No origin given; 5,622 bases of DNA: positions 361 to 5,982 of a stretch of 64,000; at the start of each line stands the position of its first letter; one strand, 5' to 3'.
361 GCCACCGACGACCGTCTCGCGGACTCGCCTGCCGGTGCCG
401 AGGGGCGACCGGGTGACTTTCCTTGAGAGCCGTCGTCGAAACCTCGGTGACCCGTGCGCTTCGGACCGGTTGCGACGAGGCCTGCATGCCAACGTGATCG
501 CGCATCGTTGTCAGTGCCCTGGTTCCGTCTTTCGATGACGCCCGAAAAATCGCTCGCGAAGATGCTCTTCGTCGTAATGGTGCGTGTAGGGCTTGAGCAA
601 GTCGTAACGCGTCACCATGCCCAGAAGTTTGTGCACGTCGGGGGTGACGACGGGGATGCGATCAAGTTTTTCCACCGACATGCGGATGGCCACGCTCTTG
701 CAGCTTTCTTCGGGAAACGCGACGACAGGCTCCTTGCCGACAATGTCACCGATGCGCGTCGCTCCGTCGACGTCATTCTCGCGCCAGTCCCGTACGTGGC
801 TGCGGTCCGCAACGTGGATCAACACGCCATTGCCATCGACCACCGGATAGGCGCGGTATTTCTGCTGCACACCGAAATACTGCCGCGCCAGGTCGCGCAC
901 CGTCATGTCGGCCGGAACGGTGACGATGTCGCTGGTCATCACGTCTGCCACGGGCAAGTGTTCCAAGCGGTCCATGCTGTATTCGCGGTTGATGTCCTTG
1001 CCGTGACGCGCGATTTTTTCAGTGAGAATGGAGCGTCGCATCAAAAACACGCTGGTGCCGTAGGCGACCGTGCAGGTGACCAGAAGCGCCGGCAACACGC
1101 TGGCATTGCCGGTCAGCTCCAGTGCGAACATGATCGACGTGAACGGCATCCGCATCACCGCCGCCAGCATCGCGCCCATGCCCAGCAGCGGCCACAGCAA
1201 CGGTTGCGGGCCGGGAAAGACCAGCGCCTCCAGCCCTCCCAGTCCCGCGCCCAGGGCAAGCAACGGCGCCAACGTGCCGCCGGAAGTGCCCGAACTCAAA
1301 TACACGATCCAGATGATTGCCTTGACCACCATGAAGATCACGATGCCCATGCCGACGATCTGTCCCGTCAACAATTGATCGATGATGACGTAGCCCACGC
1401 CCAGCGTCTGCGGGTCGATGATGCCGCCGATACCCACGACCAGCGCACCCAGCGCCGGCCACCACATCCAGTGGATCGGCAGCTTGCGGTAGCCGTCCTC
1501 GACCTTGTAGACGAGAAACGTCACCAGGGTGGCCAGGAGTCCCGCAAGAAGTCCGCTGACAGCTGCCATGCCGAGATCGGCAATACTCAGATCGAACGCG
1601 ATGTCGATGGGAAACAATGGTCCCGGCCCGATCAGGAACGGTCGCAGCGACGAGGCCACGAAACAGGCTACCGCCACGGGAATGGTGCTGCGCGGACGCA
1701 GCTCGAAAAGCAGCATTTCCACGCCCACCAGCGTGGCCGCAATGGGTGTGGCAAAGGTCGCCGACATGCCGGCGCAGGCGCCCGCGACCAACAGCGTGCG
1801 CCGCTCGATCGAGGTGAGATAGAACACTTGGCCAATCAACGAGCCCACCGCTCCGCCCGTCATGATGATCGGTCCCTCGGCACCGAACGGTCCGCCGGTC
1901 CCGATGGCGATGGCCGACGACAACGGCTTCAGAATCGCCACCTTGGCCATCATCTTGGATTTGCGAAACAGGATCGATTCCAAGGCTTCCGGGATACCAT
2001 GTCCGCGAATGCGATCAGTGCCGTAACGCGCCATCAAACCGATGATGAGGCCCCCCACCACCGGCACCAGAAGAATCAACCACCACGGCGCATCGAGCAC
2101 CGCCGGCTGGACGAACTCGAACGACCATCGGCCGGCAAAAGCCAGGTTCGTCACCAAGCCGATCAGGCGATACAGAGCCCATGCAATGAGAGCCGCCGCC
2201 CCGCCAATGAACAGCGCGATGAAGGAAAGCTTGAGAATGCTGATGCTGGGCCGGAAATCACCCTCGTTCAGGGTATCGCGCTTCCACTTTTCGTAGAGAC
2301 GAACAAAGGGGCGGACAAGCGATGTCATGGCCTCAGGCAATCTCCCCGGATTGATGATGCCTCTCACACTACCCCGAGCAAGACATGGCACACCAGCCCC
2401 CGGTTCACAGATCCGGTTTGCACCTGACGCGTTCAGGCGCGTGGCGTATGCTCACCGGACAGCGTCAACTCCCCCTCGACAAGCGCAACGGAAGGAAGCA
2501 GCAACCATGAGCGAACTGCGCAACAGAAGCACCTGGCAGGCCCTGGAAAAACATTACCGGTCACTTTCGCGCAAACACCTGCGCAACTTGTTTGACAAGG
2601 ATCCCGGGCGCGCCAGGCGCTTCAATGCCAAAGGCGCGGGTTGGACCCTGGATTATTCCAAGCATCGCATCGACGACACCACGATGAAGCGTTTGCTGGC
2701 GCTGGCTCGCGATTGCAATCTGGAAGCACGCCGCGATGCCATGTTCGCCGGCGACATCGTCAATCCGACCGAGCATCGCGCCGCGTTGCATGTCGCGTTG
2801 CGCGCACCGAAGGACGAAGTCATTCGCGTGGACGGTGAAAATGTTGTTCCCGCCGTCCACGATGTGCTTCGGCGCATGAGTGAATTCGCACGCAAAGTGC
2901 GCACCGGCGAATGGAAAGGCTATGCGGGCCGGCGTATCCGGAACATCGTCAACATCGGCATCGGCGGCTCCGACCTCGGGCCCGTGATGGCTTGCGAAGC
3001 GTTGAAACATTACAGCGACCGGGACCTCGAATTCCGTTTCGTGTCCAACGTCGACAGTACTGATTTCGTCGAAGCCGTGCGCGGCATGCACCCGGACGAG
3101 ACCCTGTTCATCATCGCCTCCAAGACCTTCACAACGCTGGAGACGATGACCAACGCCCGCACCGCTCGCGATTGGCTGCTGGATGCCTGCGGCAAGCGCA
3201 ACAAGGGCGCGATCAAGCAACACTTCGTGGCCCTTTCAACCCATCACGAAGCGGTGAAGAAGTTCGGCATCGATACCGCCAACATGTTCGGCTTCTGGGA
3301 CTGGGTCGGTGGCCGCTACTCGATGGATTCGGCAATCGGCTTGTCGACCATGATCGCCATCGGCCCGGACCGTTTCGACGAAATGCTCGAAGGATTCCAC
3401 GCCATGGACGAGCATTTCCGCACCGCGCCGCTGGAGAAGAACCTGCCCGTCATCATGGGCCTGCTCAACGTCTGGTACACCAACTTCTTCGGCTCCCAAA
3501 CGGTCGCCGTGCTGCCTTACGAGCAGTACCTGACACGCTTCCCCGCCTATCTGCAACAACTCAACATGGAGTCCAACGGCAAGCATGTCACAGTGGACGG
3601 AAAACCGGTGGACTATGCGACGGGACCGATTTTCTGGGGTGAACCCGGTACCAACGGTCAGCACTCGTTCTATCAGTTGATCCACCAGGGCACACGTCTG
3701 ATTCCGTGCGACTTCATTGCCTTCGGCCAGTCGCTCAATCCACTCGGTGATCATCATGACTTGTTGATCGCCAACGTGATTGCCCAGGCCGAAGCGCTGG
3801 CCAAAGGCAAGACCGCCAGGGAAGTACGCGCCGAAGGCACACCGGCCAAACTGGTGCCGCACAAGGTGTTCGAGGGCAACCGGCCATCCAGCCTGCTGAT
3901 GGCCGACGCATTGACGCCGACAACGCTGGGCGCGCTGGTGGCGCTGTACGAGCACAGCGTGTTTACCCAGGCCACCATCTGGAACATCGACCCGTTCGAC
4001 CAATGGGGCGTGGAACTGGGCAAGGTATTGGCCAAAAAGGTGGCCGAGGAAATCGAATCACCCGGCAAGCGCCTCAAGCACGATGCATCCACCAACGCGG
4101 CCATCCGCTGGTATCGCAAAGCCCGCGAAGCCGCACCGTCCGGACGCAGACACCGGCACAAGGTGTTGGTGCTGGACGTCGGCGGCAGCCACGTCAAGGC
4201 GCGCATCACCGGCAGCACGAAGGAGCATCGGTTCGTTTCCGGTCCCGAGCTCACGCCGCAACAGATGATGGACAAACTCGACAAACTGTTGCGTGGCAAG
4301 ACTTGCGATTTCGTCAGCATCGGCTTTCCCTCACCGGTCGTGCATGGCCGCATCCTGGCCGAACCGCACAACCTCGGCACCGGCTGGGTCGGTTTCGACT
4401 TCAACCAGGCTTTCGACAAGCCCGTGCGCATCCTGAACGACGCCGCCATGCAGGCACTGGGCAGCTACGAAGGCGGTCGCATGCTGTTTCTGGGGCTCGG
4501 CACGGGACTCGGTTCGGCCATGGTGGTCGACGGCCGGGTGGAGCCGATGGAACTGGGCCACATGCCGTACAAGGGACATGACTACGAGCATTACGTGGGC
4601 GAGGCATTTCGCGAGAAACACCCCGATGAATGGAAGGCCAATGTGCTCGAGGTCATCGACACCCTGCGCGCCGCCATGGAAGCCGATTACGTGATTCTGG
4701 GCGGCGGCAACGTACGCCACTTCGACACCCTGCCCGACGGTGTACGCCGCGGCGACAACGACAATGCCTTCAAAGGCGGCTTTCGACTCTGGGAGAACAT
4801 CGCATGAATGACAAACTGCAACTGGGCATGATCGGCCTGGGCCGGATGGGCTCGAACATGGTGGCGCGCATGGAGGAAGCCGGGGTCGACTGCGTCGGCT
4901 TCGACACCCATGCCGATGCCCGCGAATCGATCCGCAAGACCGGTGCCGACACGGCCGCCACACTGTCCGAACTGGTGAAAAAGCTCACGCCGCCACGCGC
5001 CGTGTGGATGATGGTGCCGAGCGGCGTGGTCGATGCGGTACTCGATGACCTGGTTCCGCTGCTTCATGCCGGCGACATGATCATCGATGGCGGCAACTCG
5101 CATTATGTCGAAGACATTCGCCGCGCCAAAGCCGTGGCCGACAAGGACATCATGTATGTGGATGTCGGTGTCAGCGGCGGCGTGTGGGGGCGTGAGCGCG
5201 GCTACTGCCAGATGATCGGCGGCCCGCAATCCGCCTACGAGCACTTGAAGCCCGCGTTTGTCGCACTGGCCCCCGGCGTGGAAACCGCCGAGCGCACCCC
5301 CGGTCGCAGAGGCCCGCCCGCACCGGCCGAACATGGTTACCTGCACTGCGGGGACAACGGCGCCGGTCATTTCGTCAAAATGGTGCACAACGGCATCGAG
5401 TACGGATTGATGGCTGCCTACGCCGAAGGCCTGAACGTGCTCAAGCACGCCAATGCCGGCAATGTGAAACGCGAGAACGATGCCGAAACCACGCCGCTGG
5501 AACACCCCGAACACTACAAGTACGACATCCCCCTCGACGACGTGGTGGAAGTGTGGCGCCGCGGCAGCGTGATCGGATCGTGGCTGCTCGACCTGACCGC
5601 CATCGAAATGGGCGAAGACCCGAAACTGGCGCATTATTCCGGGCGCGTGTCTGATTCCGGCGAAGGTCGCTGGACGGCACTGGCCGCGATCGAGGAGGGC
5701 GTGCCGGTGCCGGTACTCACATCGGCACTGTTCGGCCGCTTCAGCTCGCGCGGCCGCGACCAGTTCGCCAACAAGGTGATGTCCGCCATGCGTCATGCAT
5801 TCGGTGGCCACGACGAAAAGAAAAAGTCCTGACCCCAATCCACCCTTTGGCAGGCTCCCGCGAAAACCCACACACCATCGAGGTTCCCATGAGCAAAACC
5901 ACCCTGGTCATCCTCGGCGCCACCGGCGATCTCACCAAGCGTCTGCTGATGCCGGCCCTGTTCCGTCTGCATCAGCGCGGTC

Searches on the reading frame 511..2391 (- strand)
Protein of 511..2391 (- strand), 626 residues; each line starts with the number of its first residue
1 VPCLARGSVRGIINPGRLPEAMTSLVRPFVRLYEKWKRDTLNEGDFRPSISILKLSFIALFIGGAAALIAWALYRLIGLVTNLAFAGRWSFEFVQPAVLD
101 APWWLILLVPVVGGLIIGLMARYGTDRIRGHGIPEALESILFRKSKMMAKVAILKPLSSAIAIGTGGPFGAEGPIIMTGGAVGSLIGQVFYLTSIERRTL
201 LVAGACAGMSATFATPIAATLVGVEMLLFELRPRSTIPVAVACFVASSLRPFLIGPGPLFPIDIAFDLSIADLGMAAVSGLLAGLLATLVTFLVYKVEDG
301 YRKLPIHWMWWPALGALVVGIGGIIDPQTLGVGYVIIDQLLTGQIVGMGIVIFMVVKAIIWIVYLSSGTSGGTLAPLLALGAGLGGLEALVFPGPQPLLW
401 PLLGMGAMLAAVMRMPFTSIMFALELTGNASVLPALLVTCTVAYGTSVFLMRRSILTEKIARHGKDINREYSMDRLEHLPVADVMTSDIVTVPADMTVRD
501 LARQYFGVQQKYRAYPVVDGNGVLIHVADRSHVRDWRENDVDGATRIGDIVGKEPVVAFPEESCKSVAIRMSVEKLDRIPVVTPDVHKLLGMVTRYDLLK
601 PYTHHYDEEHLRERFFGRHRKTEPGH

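Call 64: search_protein_families(library=pfam, proteins=[window:511-2391:-], max_evalue=0.0001)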
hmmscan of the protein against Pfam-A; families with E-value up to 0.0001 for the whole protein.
window:511-2391:- (626 aa): 2 families
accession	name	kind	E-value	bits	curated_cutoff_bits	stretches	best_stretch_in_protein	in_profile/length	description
PF00654.25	Voltage_CLC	-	1.3e-75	255.2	24.8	1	113-447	1-345/346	Voltage gated chloride channel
PF00571.33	CBS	-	6.5e-19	68.4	24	2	481-535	1-53/57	CBS domain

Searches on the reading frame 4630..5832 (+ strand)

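Call 64: search_protein_families(library=pfam, proteins=[window:4630-5832:+], max_evalue=0.0001)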
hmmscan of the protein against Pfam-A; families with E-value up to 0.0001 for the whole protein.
window:4630-5832:+ (400 aa): 3 families
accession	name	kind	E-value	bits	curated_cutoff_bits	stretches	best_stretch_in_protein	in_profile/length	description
PF03446.21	NAD_binding_2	-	1.7e-36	126.1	21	1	65-215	2-154/161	NAD binding domain of 6-phosphogluconate dehydrogenase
PF00393.24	6PGD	-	1.7e-19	70.8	27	2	246-275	1-30/290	6-phosphogluconate dehydrogenase, C-terminal domain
PF02826.25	2-Hacid_dh_C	-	6.6e-05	22.8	25.1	0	60-118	34-91/178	D-isomer specific 2-hydroxyacid dehydrogenase, NAD binding domain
